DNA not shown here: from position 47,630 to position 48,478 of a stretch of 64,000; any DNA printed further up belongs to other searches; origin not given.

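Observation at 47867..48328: Cyanophycin synthetase carries an in-frame C-terminal SET-domain methyltransferase module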

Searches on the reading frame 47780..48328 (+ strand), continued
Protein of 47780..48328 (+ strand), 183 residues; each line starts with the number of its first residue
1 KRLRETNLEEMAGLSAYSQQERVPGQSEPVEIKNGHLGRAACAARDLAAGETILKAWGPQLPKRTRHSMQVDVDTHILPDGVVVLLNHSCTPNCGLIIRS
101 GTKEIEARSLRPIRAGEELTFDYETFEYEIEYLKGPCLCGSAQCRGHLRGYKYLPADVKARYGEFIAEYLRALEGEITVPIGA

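Call 28: find_related_loci(query=A1, collection=genome_contigs, flank=10000)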
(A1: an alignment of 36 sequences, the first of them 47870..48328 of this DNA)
Query A1 (153 aa) in genome_contigs; peptide patterns used: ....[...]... (x = any residue, [..] = any of these).
600 stretches matched a pattern (row limit reached: there are more); 589 encode a relative of the query (tblastn E <= 1e-3); the best 80 are kept; 80 distinct loci.
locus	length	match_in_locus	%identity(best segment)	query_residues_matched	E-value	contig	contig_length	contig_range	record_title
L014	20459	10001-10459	70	1-153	1e-75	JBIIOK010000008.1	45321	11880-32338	MAG: Pirellulales bacterium isolate ME2002-10-08pf_3300042317_group1_bin15 Rohwer_bin1720_scaffold_162_c1, whole genome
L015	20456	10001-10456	67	1-152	1e-69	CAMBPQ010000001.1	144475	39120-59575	MAG: Planctomicrobium piriforme isolate AH-03may19-215 genome assembly, contig: AH-03may19-C62, whole genome shotgun seq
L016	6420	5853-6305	66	4-153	4e-68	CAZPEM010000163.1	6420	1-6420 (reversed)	MAG TPA_asm: uncultured Chitinophagaceae bacterium isolate SRP124364_co1_136 genome assembly, contig: NODE_15115_length_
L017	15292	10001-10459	64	1-153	4e-68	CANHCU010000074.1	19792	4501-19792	MAG: Planctomycetaceae bacterium isolate RE-18aug17-209 genome assembly, contig: RE-18aug17-C3707, whole genome shotgun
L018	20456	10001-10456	59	1-152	5e-64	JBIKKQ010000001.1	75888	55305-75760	MAG: Pirellulales bacterium isolate ME2014-08-05_3300044627_group5_bin114 Rohwer_bin1713_scaffold_127_c1, whole genome s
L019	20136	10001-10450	48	1-150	1e-45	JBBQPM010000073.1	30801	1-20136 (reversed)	MAG: Gemmatales bacterium isolate Co_metawrap_1505 Cmw_1505_k141_17490025_length_30801_cov_9.9988, whole genome shotgun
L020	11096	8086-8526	48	1-147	2e-45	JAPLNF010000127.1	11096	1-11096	MAG: Planctomycetota bacterium isolate LacPavin_0818_WC45_MAG_43_9 LacPavin_0818_WC45_scaffold_172161, whole genome shot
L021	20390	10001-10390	43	13-141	2e-30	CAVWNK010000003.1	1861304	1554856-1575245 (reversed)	MAG: uncultured Solirubrobacteraceae bacterium isolate MFD01275.bin.1.71 genome assembly, contig: contig_4190, whole gen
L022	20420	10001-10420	41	8-147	5e-29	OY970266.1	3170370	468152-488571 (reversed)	MAG: uncultured Actinomycetes bacterium isolate MFD09368.bin.c.3 genome assembly, chromosome: 1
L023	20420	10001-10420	41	8-147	4e-29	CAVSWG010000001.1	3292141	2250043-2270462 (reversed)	MAG: uncultured Solirubrobacterales bacterium isolate MFD05513.bin.1.278 genome assembly, contig: contig_2058, whole gen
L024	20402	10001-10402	40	13-146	4e-26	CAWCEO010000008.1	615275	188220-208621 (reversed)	MAG: uncultured Conexibacteraceae bacterium isolate MFD09368.bin.2.196 genome assembly, contig: contig_43156, whole geno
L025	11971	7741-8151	41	8-144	5e-26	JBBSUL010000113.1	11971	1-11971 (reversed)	MAG: Solirubrobacterales bacterium isolate SVL2_sbin.44 SVL2_sbin.44_k141_1262798_length_11971_cov_17.2046, whole genome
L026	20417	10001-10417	37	8-146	2e-25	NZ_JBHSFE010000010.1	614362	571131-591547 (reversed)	Streptomyces maoxianensis strain CGMCC 4.7139 platanus_K_17_124_10, whole genome shotgun sequence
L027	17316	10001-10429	37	5-147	5e-23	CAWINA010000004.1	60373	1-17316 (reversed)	MAG: uncultured Thermoleophilia bacterium isolate MFD04935.bin.2.81 genome assembly, contig: contig_28538, whole genome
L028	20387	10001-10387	38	13-140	6e-23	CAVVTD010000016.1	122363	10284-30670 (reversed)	MAG: uncultured Actinomycetes bacterium isolate MFD02840.bin.2.189 genome assembly, contig: contig_59299, whole genome s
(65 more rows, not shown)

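Call 33: search_protein_families(library=pfam, proteins=[L019:7559-10492:+, L019:10628-13165:+, L020:5671-8532:+, L002:4914-7673:+, L002:8001-8459:+], max_evalue=0.00001)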
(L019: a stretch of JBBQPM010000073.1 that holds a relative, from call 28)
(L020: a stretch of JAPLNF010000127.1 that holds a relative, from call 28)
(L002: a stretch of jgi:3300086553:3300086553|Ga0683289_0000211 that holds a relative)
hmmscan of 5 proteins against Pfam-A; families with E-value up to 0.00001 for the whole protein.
L019:7559-10492:+ (978 aa): 4 families
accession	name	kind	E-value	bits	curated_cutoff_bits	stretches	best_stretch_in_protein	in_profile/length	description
PF18921.5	Cyanophycin_syn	-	9.2e-37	126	27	1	23-133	2-112/115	Cyanophycin synthase-like N-terminal domain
PF08245.18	Mur_ligase_M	-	5.2e-19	69.4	24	1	408-618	1-199/200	Mur ligase middle domain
PF02875.26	Mur_ligase_C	-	8e-13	49.8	28.4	1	646-771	2-124/127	Mur ligase, glutamate ligase domain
PF00856.33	SET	-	1.5e-12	48.3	22.4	1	772-907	43-104/105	SET domain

L019:10628-13165:+ (846 aa): 7 families
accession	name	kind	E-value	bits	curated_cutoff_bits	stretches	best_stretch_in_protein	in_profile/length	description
PF08245.18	Mur_ligase_M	-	1.6e-18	67.9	24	1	463-673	1-199/200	Mur ligase middle domain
PF08443.16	RimK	-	5.7e-14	52.6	21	1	190-293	1-105/188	RimK-like ATP-grasp domain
PF02875.26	Mur_ligase_C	-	1.7e-12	48.7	28.4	1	700-824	1-123/127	Mur ligase, glutamate ligase domain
PF02786.22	CPSase_L_D2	-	7.1e-09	35.9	19.8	1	192-275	1-91/211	Carbamoyl-phosphate synthase L chain, ATP binding domain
PF02655.19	ATP-grasp_3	-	3.3e-07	30.9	23.2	0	190-288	1-84/160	ATP-grasp domain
PF07478.18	Dala_Dala_lig_C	-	1.3e-06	28.5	24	1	220-292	29-101/204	D-ala D-ala ligase C-terminus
PF13549.11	ATP-grasp_5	-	8.4e-06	25.7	27.6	0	195-262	14-86/221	ATP-grasp domain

L020:5671-8532:+ (954 aa): 4 families
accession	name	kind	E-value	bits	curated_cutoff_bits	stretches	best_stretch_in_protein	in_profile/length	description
PF18921.5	Cyanophycin_syn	-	6.1e-38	129.8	27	1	24-135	3-114/115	Cyanophycin synthase-like N-terminal domain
PF08245.18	Mur_ligase_M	-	4.6e-20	72.9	24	1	405-577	1-169/200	Mur ligase middle domain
PF02875.26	Mur_ligase_C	-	2.1e-12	48.4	28.4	1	643-768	1-123/127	Mur ligase, glutamate ligase domain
PF00856.33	SET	-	2.4e-08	34.8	22.4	1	859-898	63-104/105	SET domain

L002:4914-7673:+ (920 aa): 5 families
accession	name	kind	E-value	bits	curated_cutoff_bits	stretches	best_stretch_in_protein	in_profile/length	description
PF18921.5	Cyanophycin_syn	-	6.8e-36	123.2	27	1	49-158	3-112/115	Cyanophycin synthase-like N-terminal domain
PF08245.18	Mur_ligase_M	-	1.4e-17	64.8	24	1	512-723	1-199/200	Mur ligase middle domain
PF02875.26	Mur_ligase_C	-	8.5e-14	52.9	28.4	1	750-876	1-124/127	Mur ligase, glutamate ligase domain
PF08443.16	RimK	-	2e-11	44.3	21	0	412-478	114-171/188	RimK-like ATP-grasp domain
PF02786.22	CPSase_L_D2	-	7.1e-08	32.7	19.8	1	239-322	1-89/211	Carbamoyl-phosphate synthase L chain, ATP binding domain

L002:8001-8459:+ (153 aa): 1 family
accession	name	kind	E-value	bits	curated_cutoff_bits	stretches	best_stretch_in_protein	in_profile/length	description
PF00856.33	SET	-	3.5e-12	47.1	22.4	1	49-95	56-104/105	SET domain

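Call 42: search_protein_representatives(alignment_id=A1)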
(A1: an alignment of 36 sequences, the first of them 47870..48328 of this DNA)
Query: 36 sequences, 153 profile positions. Proteins with E-value up to 0.001 (for the whole library): 15618; up to 1e-10: 3617; up to 1e-30: 97. The best 150 are listed.
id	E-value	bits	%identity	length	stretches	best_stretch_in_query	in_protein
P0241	1.1e-126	434.2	-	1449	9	6-135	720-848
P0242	3.8e-114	393.4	-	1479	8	6-134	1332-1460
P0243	2.6e-89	312.8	-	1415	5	12-144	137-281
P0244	4.7e-69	247.0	-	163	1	1-148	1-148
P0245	6.6e-65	233.5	-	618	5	6-151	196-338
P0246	1.6e-64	232.3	-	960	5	6-134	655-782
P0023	1.6e-64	232.3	-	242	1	2-149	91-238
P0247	1.1e-59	216.6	-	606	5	6-138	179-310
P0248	7.1e-57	207.5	-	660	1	2-147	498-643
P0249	2.3e-56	205.8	-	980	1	2-147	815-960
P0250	8.8e-56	203.9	-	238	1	2-150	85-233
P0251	1.0e-55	203.7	-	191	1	2-151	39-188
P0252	1.7e-55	203.0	-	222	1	2-150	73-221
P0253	4.0e-55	201.8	-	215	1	5-147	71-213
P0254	7.4e-55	200.9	-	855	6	8-139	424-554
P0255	2.5e-54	199.2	-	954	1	2-150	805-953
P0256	2.3e-53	196.0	-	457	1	2-150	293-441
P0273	3.3e-43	163.1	-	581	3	6-147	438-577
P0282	8.1e-40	152.1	-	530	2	3-135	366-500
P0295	8.7e-35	135.7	-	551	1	11-144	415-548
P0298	7.4e-33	129.5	-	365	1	3-144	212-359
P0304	1.7e-32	128.3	-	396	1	4-149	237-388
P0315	8.2e-32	126.1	-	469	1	7-142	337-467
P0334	6.3e-31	123.2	-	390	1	3-144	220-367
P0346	1.3e-29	118.9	-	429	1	4-143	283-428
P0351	1.9e-29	118.4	-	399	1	3-143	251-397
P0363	9.2e-29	116.2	-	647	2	3-134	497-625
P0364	1.2e-28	115.8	-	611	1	8-151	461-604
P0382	4.1e-28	114.1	-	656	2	6-135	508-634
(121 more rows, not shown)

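Call 43: search_protein_families(library=pfam, proteins=[P0241, P0243, P0246, P0248, P0249, P0254, P0255, P0256, P0273, P0295], max_evalue=0.00001)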
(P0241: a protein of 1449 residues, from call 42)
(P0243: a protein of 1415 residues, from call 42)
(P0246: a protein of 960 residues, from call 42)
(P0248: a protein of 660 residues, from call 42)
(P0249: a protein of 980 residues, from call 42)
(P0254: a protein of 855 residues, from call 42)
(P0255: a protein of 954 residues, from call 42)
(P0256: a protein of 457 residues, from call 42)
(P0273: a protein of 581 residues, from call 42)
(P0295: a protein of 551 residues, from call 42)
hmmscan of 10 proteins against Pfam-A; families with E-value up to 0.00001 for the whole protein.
P0241 (1449 aa): 1 family
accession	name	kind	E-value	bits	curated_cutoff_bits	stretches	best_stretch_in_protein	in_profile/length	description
PF00856.33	SET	-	2.9e-44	150.2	22.4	3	1274-1394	36-104/105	SET domain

P0243 (1415 aa): 3 families
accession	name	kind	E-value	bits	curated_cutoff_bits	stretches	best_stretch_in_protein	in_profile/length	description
PF00856.33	SET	-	1.1e-44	151.6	22.4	2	1262-1364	1-104/105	SET domain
PF08666.17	SAF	-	1.7e-14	54.6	21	0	477-502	3-27/63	SAF domain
PF07478.18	Dala_Dala_lig_C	-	1.8e-10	41.1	24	0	1162-1204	137-178/204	D-ala D-ala ligase C-terminus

P0246 (960 aa): 1 family
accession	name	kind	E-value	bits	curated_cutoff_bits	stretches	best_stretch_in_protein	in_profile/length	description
PF00856.33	SET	-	2.5e-21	76.5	22.4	0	107-148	59-104/105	SET domain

P0248 (660 aa): 3 families
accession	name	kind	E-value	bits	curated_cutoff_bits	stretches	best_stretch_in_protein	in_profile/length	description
PF08245.18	Mur_ligase_M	-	1.6e-19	71.1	24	1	90-302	1-200/200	Mur ligase middle domain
PF02875.26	Mur_ligase_C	-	1.7e-12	48.7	28.4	1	328-456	1-125/127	Mur ligase, glutamate ligase domain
PF00856.33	SET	-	2.9e-12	47.4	22.4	1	552-591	63-104/105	SET domain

P0249 (980 aa): 5 families
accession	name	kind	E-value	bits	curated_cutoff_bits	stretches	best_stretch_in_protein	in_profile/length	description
PF18921.5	Cyanophycin_syn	-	4.4e-37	127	27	1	24-133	3-112/115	Cyanophycin synthase-like N-terminal domain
PF08245.18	Mur_ligase_M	-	1.8e-18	67.6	24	1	411-623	1-200/200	Mur ligase middle domain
PF02875.26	Mur_ligase_C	-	1.6e-13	52.1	28.4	1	650-775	2-124/127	Mur ligase, glutamate ligase domain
PF00856.33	SET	-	4.4e-12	46.8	22.4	1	849-908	46-104/105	SET domain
PF02786.22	CPSase_L_D2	-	7.1e-08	32.7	19.8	1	214-300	1-94/211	Carbamoyl-phosphate synthase L chain, ATP binding domain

P0254 (855 aa): 1 family
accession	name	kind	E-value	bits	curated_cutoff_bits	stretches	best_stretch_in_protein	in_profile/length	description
PF00856.33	SET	-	2.2e-24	86.3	22.4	1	48-213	2-104/105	SET domain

P0255 (954 aa): 4 families
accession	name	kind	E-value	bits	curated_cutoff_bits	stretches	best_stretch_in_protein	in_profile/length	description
PF18921.5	Cyanophycin_syn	-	6e-38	129.8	27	1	24-135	3-114/115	Cyanophycin synthase-like N-terminal domain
PF08245.18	Mur_ligase_M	-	3e-20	73.5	24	1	405-615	1-198/200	Mur ligase middle domain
PF02875.26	Mur_ligase_C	-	1.2e-11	46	28.4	1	649-768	7-123/127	Mur ligase, glutamate ligase domain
PF00856.33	SET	-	3.9e-07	30.9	22.4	1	859-898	63-104/105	SET domain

P0256 (457 aa): 2 families
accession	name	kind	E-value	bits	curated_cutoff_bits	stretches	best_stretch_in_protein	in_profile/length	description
PF02875.26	Mur_ligase_C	-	1.3e-13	52.4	28.4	1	123-248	2-124/127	Mur ligase, glutamate ligase domain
PF00856.33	SET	-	5.7e-11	43.2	22.4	1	336-386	51-104/105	SET domain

P0273 (581 aa): 1 family
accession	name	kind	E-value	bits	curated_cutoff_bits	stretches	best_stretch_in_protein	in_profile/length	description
PF00856.33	SET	-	1.2e-20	74.3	22.4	1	201-243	60-104/105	SET domain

P0295 (551 aa): 3 families
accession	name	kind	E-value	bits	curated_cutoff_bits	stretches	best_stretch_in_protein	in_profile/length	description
PF02784.22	Orn_Arg_deC_N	-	2e-39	135.9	23.4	1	51-284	3-247/247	Pyridoxal-dependent decarboxylase, pyridoxal binding domain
PF00278.28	Orn_DAP_Arg_deC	-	1.1e-12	48.4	23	1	285-376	6-95/95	Pyridoxal-dependent decarboxylase, C-terminal sheet domain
PF00856.33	SET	-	1.8e-10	41.6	22.4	1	416-498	3-104/105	SET domain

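Call 46: predict_structure(alignment_id=A1)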
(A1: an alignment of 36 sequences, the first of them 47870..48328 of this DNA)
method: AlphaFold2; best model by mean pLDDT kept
length: 153 residues; sequences in the alignment: 36
mean_pLDDT: 92.4   pTM: 0.85
mean pLDDT of the five models: 92.4, 91.8, 91.7, 91.3, 91.3
residues with pLDDT >= 90: 129; 70-90: 17; 50-70: 3; < 50: 4
segments of 3 or more residues with pLDDT < 50: none
pLDDT, mean of each block of 10 residues (from residue 1): 90 97 96 93 94 91 97 96 97 96 92 96 95 96 72 47
secondary structure, 60 per line:
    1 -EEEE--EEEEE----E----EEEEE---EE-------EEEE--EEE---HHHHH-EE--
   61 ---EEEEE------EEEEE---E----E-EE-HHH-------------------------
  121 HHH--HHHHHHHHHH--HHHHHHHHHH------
elements in order: E2-5 E8-12 E22-26 E39-42 E45-47 H51-55 E64-68 E75-79 H126-135 H138-147

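Call 50: fold_search(model_id=the predicted structure, library=pdb)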
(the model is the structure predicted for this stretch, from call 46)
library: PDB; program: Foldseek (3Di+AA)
matches with E <= 10: 518; with E <= 0.001: 321
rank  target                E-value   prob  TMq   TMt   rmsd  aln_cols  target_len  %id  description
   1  4z4p                  1.9e-08  1.00  0.58  0.56   4.6       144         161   24  Structure of the MLL4 SET Domain (released 2015-09-09)
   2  2w5z_A                2.3e-08  1.00  0.60  0.52   4.4       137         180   28  Ternary Complex of the Mixed Lineage Leukaemia (MLL1) SET Domain with the cofactor product S-Adenosylhomocysteine and  (released 2009-02-10)
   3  9l4v                  2.5e-08  1.00  0.69  0.66   8.7       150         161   29  The crystal structure of BurB-SMM-SAM complex (released 2025-08-20)
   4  7w6a_C                2.5e-08  1.00  0.60  0.58   3.8       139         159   28  Crystal structure of the MLL1 (N3861I/Q3867L/C3882SS)-RBBP5-ASH2L complex (released 2022-09-07)
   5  8rzu_A                2.5e-08  1.00  0.63  0.40   6.6       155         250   26  Structure of human SETD2 L1609P mutant in complex with SAM and H3K36M peptide (released 2025-03-05)
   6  4h12                  2.6e-08  1.00  0.64  0.43   3.4       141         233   27  The crystal structure of methyltransferase domain of human SET domain-containing protein 2 in complex with S-adenosyl-L- (released 2012-10-03)
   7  7w6j_C                2.8e-08  1.00  0.60  0.59   4.0       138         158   28  The crystal structure of MLL1 (N3861I/Q3867L/C3882SS)-RBBP5-ASH2L in complex with H3K4me2 peptide (released 2022-09-07)
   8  6u9k_A                3.3e-08  1.00  0.61  0.62   3.2       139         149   27  MLL1 SET N3861I/Q3867L bound to inhibitor 18 (TC-5153) (released 2020-07-01)
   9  5jjy_A                3.3e-08  1.00  0.61  0.39   4.1       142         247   27  Crystal structure of SETD2 bound to histone H3.3 K36M peptide (released 2016-11-02)
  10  7ty3                  3.5e-08  1.00  0.64  0.42   3.4       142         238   25  Crystal Structure of SETD2 Bound to an Indole-based Inhibitor (released 2022-08-31)
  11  9l4t_B                3.5e-08  1.00  0.66  0.63   8.5       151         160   30  The crystal structure of BurB-Met complex (released 2025-08-20)
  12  8q5p_A                3.7e-08  1.00  0.62  0.40   3.9       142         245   27  Structure of the lysine methyltransferase SETD2 in complex with a peptide derived from human tyrosine kinase ACK1 (released 2024-04-24)
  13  7w6l_C                4.4e-08  1.00  0.62  0.60   3.7       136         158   28  The crystal structure of MLL3-RBBP5-ASH2L in complex with H3K4me0 peptide (released 2022-09-07)
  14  7w6l_E                4.7e-08  1.00  0.61  0.62   3.4       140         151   24  The crystal structure of MLL3-RBBP5-ASH2L in complex with H3K4me0 peptide (released 2022-09-07)
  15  6u9n_A                4.7e-08  1.00  0.59  0.62   3.8       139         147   27  MLL1 SET N3861I/Q3867L bound to inhibitor 14 (TC-5139) (released 2020-07-01)
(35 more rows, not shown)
